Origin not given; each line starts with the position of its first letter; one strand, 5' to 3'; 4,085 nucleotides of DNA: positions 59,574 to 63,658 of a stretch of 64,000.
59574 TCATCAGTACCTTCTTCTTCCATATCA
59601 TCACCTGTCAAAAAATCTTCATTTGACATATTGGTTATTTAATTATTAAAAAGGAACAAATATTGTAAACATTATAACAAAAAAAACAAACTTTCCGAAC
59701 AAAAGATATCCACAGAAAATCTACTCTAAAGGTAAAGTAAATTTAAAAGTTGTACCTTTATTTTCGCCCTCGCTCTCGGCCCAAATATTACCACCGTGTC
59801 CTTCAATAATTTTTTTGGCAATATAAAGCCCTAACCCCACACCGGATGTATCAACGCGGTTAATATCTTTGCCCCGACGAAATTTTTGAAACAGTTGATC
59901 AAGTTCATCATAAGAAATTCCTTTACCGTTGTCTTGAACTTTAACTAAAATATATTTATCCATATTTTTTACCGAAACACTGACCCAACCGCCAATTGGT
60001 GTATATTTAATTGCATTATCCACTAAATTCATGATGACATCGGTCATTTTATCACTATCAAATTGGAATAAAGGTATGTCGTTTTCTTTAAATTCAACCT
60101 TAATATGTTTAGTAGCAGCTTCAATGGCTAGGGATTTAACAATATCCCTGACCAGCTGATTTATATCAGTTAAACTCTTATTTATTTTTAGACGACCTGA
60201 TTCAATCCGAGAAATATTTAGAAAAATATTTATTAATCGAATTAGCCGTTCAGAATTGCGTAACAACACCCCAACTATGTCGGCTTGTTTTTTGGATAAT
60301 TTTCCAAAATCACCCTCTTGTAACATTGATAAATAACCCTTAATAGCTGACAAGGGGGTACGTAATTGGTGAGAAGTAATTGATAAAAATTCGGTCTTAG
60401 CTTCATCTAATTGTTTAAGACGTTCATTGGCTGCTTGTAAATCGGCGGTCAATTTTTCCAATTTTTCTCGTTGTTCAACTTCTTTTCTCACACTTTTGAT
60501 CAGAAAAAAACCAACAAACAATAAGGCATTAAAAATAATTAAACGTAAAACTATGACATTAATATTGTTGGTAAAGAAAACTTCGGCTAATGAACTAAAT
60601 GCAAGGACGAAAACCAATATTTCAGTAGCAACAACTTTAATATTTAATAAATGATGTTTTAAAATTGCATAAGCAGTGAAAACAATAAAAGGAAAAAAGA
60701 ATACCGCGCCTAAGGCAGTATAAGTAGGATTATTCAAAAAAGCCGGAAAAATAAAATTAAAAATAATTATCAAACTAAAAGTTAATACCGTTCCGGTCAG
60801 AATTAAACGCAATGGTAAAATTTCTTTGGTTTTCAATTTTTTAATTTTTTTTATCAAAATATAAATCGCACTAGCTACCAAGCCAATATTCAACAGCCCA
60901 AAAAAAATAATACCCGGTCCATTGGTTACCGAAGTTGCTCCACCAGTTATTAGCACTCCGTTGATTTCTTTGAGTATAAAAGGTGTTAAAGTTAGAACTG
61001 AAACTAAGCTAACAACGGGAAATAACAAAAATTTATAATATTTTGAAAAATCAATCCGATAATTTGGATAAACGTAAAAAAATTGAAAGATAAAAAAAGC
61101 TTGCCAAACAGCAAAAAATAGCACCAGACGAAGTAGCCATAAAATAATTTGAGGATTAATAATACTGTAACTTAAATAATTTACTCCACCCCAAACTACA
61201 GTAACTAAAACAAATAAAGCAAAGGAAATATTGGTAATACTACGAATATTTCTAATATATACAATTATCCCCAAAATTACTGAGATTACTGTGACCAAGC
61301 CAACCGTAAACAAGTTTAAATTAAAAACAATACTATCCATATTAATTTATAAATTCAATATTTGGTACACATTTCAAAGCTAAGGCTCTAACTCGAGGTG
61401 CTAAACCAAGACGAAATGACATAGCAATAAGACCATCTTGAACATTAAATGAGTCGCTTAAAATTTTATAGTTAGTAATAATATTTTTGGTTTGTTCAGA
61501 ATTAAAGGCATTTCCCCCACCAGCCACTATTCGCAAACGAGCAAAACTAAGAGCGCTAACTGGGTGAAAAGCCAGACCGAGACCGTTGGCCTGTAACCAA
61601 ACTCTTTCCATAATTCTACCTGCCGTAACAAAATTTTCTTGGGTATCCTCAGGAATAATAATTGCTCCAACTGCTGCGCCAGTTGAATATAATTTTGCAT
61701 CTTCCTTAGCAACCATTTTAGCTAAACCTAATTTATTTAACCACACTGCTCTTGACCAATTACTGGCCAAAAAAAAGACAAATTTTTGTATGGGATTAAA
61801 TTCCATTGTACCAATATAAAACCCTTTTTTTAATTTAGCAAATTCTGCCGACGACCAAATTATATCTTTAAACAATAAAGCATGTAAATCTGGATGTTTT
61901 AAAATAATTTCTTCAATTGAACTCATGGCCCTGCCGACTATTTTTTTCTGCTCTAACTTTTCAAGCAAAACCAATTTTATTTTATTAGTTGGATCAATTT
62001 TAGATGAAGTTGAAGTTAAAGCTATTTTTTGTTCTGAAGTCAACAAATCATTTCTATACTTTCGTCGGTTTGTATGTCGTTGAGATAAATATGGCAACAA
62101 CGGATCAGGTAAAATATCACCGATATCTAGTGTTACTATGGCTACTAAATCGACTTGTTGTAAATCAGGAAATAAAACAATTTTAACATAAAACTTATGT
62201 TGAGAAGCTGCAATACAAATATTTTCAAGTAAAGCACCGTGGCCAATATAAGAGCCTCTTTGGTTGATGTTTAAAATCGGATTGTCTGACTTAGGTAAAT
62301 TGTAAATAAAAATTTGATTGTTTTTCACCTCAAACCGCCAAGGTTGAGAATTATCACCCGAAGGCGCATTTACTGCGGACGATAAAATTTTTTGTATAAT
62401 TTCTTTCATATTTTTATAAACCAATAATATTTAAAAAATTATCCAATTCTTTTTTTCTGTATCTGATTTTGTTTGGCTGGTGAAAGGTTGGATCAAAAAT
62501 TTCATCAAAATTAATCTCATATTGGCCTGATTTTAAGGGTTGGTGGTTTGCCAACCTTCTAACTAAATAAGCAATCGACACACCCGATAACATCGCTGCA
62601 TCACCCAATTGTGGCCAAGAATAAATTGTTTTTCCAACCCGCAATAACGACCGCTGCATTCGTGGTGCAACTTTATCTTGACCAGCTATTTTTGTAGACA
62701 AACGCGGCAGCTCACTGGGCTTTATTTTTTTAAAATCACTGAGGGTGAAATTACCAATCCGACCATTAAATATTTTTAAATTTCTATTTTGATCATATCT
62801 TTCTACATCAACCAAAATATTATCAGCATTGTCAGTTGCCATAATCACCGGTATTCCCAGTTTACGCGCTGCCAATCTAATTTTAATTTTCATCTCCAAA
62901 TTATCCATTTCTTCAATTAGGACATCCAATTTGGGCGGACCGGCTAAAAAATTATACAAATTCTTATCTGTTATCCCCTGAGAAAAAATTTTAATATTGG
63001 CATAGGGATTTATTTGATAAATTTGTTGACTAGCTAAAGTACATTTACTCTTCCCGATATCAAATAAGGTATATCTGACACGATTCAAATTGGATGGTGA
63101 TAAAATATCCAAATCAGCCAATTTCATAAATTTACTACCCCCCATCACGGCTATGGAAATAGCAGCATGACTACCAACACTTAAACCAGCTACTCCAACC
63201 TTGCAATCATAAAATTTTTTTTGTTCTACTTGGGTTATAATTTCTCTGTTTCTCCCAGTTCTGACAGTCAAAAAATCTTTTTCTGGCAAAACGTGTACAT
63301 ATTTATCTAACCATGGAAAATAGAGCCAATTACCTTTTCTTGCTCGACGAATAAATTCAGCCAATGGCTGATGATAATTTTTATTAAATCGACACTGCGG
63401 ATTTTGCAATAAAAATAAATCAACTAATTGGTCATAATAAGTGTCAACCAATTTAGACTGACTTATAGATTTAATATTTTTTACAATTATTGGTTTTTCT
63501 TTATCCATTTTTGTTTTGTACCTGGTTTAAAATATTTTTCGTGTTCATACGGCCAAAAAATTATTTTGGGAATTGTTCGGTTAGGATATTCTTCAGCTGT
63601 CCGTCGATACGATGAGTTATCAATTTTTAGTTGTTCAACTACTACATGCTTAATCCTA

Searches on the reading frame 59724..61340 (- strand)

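Call 8: search_protein_families(library=pfam, proteins=[window:59724-61340:-])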
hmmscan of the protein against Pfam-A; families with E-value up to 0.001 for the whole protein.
window:59724-61340:- (539 aa): 4 families
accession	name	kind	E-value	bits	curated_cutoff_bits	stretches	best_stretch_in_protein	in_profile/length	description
PF02518.31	HATPase_c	-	6.8e-29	101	26.4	1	428-539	2-110/111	Histidine kinase-, DNA gyrase B-, and HSP90-like ATPase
PF00512.31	HisKA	-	3.3e-18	65.9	26.9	1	314-382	1-66/66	His Kinase A (phospho-acceptor) domain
PF16927.11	HisKA_7TM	-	2.3e-05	24.8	28.6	1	15-234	4-222/224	N-terminal 7TM region of histidine kinase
PF02926.22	THUMP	-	0.00014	22.6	20.6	1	388-478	2-84/84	THUMP domain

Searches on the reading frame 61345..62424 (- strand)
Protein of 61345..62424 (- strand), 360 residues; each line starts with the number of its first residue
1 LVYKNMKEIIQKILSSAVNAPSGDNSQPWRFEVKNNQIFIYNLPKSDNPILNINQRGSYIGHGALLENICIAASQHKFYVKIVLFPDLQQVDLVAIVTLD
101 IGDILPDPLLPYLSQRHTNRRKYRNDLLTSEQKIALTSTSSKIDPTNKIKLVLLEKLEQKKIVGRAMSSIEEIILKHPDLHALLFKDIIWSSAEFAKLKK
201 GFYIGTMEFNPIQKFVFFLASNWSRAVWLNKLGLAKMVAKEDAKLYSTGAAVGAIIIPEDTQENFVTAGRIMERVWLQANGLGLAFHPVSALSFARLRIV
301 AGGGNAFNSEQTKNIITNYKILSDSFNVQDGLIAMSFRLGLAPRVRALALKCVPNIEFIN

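Call 50: search_protein_families(library=pfam, proteins=[window:61345-62424:-])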
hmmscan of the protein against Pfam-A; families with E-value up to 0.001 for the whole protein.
window:61345-62424:- (360 aa): 2 families
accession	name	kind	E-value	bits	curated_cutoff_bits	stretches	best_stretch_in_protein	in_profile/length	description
PF00881.29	Nitroreductase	-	4.6e-08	33.9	23.5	0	7-33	17-43/167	Nitroreductase family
PF14512.11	TM1586_NiRdase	-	6.9e-08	32.8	27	1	5-40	155-191/215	Putative TM nitroreductase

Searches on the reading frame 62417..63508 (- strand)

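Call 50: search_protein_families(library=pfam, proteins=[window:62417-63508:-])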
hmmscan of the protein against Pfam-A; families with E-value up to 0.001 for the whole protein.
window:62417-63508:- (364 aa): 1 family
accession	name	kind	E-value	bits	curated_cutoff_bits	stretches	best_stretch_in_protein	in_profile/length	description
PF00899.27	ThiF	-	1.6e-19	70.5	28.1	1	90-224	9-141/238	ThiF family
